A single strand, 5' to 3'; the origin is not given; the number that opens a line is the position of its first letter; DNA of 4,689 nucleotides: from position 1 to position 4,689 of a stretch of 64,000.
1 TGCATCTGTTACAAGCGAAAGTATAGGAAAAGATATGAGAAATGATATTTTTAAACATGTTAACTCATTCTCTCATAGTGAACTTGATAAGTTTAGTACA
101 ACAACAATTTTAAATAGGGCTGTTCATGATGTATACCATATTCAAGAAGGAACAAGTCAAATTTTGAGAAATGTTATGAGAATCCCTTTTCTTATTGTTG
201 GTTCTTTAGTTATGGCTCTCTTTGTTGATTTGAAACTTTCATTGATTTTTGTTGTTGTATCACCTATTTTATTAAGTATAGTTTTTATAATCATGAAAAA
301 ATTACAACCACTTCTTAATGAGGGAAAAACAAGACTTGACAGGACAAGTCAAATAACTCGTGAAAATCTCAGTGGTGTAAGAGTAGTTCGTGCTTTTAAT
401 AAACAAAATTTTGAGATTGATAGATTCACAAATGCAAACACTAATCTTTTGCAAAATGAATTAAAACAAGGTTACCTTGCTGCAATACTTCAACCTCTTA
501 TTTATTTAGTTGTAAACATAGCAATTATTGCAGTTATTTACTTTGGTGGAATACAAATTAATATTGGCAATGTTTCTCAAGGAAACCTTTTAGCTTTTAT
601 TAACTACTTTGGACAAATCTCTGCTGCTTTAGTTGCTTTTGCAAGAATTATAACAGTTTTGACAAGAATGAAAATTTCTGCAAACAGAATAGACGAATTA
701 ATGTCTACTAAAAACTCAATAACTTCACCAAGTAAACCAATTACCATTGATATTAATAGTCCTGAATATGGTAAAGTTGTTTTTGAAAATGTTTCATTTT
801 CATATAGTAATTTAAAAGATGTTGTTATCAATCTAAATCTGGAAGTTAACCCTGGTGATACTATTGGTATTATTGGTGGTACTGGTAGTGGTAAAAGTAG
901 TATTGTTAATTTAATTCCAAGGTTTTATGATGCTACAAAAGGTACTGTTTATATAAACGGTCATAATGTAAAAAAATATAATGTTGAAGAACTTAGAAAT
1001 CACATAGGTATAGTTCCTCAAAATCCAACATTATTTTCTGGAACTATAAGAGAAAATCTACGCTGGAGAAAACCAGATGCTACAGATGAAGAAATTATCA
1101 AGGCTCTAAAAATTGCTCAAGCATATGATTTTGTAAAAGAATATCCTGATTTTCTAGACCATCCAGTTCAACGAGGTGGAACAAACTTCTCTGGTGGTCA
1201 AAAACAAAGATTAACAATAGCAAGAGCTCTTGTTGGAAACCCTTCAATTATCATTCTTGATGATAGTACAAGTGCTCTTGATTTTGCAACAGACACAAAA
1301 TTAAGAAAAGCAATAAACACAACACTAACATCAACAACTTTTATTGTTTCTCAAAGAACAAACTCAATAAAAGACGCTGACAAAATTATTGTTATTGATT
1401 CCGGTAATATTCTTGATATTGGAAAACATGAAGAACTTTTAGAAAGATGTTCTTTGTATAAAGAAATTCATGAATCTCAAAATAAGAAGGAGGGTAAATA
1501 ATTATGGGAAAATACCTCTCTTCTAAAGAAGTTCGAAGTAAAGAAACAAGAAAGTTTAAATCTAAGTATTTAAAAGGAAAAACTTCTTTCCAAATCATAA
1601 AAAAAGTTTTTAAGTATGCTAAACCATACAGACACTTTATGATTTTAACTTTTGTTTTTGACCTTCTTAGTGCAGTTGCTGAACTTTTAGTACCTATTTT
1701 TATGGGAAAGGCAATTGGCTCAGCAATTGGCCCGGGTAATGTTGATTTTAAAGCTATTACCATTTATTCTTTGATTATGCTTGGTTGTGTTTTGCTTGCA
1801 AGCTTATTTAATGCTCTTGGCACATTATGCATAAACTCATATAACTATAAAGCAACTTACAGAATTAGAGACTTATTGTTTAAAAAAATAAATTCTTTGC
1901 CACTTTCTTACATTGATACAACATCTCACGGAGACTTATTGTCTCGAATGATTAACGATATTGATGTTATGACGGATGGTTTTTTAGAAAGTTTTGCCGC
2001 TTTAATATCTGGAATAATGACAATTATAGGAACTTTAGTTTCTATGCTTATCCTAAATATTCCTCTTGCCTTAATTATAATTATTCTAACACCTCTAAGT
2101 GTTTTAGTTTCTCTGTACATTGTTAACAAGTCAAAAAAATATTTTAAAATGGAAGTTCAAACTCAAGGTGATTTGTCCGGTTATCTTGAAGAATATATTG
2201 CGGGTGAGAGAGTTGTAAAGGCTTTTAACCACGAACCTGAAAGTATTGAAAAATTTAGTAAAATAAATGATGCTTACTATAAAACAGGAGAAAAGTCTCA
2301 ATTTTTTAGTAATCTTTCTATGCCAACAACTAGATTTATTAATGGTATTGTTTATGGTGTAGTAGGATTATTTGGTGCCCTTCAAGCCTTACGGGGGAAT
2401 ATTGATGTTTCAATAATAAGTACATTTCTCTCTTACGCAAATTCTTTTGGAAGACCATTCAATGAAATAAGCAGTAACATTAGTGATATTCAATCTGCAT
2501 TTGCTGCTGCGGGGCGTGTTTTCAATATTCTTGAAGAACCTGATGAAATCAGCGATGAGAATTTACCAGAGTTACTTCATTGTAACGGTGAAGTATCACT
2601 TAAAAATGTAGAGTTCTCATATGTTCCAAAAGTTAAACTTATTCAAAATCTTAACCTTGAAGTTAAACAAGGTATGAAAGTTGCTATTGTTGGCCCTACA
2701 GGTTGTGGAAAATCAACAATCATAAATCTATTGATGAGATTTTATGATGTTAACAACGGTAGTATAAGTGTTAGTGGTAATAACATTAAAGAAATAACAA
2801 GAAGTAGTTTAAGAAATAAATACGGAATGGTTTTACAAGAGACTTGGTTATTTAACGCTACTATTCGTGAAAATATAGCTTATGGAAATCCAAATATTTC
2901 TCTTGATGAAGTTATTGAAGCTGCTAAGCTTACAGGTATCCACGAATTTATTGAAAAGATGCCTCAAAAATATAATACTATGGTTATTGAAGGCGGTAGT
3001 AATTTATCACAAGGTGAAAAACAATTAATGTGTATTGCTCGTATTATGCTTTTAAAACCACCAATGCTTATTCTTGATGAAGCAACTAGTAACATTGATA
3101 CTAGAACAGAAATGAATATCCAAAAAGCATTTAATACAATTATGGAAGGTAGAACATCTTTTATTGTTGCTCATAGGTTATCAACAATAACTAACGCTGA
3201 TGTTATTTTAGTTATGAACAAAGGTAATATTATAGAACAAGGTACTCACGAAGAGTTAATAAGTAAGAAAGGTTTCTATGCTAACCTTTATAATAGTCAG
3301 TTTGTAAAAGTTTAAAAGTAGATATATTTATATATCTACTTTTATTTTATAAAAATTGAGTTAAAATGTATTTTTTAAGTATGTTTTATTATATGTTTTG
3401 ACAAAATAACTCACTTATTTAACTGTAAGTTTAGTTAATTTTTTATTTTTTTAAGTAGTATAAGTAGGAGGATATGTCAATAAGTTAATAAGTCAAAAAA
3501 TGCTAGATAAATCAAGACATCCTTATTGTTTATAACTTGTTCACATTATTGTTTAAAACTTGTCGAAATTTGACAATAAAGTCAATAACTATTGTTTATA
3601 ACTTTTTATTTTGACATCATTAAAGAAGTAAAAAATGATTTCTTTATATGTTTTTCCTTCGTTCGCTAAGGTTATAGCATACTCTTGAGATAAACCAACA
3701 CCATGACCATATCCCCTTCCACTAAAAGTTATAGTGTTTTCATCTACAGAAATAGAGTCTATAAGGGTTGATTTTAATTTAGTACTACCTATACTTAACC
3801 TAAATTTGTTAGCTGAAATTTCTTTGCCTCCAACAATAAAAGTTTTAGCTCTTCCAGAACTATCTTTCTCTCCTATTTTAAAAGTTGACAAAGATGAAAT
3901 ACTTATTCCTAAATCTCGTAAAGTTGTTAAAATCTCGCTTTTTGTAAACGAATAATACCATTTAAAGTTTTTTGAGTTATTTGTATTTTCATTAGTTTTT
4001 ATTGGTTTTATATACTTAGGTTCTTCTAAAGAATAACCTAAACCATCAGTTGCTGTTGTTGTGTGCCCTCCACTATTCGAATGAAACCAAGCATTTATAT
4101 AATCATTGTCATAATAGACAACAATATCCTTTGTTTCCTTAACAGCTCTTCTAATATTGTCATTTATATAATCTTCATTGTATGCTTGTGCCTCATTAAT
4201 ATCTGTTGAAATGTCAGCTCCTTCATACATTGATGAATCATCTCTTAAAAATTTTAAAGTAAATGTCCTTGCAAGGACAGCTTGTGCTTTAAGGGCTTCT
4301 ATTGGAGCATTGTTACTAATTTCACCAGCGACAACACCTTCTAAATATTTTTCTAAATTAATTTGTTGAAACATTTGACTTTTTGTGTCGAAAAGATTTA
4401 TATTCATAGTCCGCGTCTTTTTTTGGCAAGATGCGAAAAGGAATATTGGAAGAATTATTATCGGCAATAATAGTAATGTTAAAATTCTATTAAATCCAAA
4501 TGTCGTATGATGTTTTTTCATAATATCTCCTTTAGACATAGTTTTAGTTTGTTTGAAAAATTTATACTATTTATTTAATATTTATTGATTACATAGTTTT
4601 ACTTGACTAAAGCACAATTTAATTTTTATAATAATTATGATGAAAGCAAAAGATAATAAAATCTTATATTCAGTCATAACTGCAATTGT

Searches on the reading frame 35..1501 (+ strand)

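Call 13: search_protein_families(library=ncbifam, proteins=[window:35-1501:+], max_evalue=0.00001)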
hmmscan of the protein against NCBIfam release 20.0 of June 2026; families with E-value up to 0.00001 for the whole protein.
window:35-1501:+ (488 aa): 180 families (the best 25 are shown)
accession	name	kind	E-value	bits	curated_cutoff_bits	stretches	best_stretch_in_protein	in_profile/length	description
TIGR02204.1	MsbA_rel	hypoth_equivalog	7.4e-104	348.5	780.4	1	1-480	93-573/576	ABC transporter, permease/ATP-binding protein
TIGR02203.1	MsbA_lipidA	equivalog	3.1e-101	339.6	602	1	1-484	90-571/572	lipid A export permease/ATP-binding protein MsbA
NF052233.1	CphA_assoc_ABC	equivalog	5.5e-96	322.6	880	1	2-485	266-746/766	cyanophycin metabolism-associated ABC transporter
TIGR00958.1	3a01208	subfamily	4.7e-90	302.8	874.6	1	2-478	237-710/711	antigen peptide transporter 2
TIGR03375.1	type_I_sec_LssB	subfamily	1.8e-86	291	693.1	1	24-471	245-691/696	type I secretion system permease/ATPase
NF010178.0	PRK13657.1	equivalog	3.9e-86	289.8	733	1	54-481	144-569/588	glucan ABC transporter ATP-binding protein/ permease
NF008381.0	PRK11176.1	equivalog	1e-85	288.3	867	1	1-482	100-579/582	lipid A ABC transporter ATP-binding protein/permease MsbA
NF045513.1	HepA_fam_ABC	equivalog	1.7e-81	274.5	725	1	1-482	130-609/610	heterocyst formation ABC transporter subunit HepA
TIGR03796.1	NHLM_micro_ABC1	equivalog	1.8e-80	271.1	853.3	1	40-477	268-707/710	NHLP family bacteriocin export ABC transporter peptidase/permease/ATPase subunit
TIGR01846.1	type_I_sec_HlyB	subfamily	1.3e-78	265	725.55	1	40-483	253-693/694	type I secretion system permease/ATPase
NF008364.0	PRK11160.1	equivalog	1.1e-72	245.5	630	1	2-480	96-573/575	heme ABC transporter ATP-binding protein/permease CydC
NF008055.0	PRK10789.1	equivalog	2.8e-68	230.8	845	1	2-483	93-572/590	SmdA family multidrug ABC transporter permease/ATP-binding protein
TIGR01192.1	chvA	subfamily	9.3e-67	226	585.4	1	29-475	115-563/585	glucan export ABC transporter ATP-binding protein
TIGR01193.1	bacteriocin_ABC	subfamily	2.9e-66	224.4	523.85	1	33-479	262-706/708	peptide cleavage/export ABC transporter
NF008056.1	PRK10790.1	equivalog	2.9e-66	224.2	746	1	4-483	103-576/584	SmdB family multidrug efflux ABC transporter permease/ATP-binding protein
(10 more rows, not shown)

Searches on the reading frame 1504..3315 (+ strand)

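Call 13: search_protein_families(library=ncbifam, proteins=[window:1504-3315:+], max_evalue=0.00001)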
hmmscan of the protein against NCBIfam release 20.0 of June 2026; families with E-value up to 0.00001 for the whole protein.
window:1504-3315:+ (603 aa): 178 families (the best 25 are shown)
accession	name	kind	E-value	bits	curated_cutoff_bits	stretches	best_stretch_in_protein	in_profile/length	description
TIGR02203.1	MsbA_lipidA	equivalog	6e-123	411.3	602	1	33-600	3-570/572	lipid A export permease/ATP-binding protein MsbA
NF052233.1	CphA_assoc_ABC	equivalog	1.1e-122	410.9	880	1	15-601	155-745/766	cyanophycin metabolism-associated ABC transporter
TIGR02204.1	MsbA_rel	hypoth_equivalog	7.4e-116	388.1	780.4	1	30-600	4-576/576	ABC transporter, permease/ATP-binding protein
NF008381.0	PRK11176.1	equivalog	3.7e-107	359.1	867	1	26-601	7-581/582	lipid A ABC transporter ATP-binding protein/permease MsbA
NF010178.0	PRK13657.1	equivalog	4.3e-107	359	733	1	29-602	4-573/588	glucan ABC transporter ATP-binding protein/ permease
TIGR00958.1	3a01208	subfamily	7.2e-107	358.4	874.6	1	25-595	142-710/711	antigen peptide transporter 2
TIGR01846.1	type_I_sec_HlyB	subfamily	6.1e-103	345.4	725.55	1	31-599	130-692/694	type I secretion system permease/ATPase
NF045513.1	HepA_fam_ABC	equivalog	7.2e-100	335.2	725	1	87-599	96-609/610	heterocyst formation ABC transporter subunit HepA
NF008056.1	PRK10790.1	equivalog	1e-96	324.7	746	1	27-601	6-577/584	SmdB family multidrug efflux ABC transporter permease/ATP-binding protein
TIGR03796.1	NHLM_micro_ABC1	equivalog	1.3e-91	307.9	853.3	1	21-595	131-708/710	NHLP family bacteriocin export ABC transporter peptidase/permease/ATPase subunit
TIGR03797.1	NHLM_micro_ABC2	equivalog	1.4e-89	301.5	709.4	1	31-599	126-685/686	NHLP bacteriocin export ABC transporter permease/ATPase subunit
TIGR03375.1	type_I_sec_LssB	subfamily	8e-87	292.1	693.1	1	24-588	133-691/696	type I secretion system permease/ATPase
TIGR01192.1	chvA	subfamily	1.2e-85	288.3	585.4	1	28-597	3-568/585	glucan export ABC transporter ATP-binding protein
NF008364.0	PRK11160.1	equivalog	2.9e-82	277.1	630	1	118-597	92-573/575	heme ABC transporter ATP-binding protein/permease CydC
NF000475.1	tet_ABC_46_B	exception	6.7e-82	275.9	1250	1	32-598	4-573/578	tetracycline efflux ABC transporter Tet(46) subunit B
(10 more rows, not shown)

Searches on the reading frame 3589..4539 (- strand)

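Call 13: search_protein_families(library=ncbifam, proteins=[window:3589-4539:-], max_evalue=0.00001)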
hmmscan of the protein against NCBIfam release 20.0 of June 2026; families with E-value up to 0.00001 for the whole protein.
window:3589-4539:- (316 aa): 2 families
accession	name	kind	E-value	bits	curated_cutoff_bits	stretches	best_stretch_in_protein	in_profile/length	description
TIGR02669.1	SpoIID_LytB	domain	5.3e-55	187.2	83.3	1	57-312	3-269/270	SpoIID/LytB domain-containing protein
TIGR02870.1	spore_II_D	equivalog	9.6e-51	172.9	234.75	1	42-313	54-337/338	stage II sporulation protein D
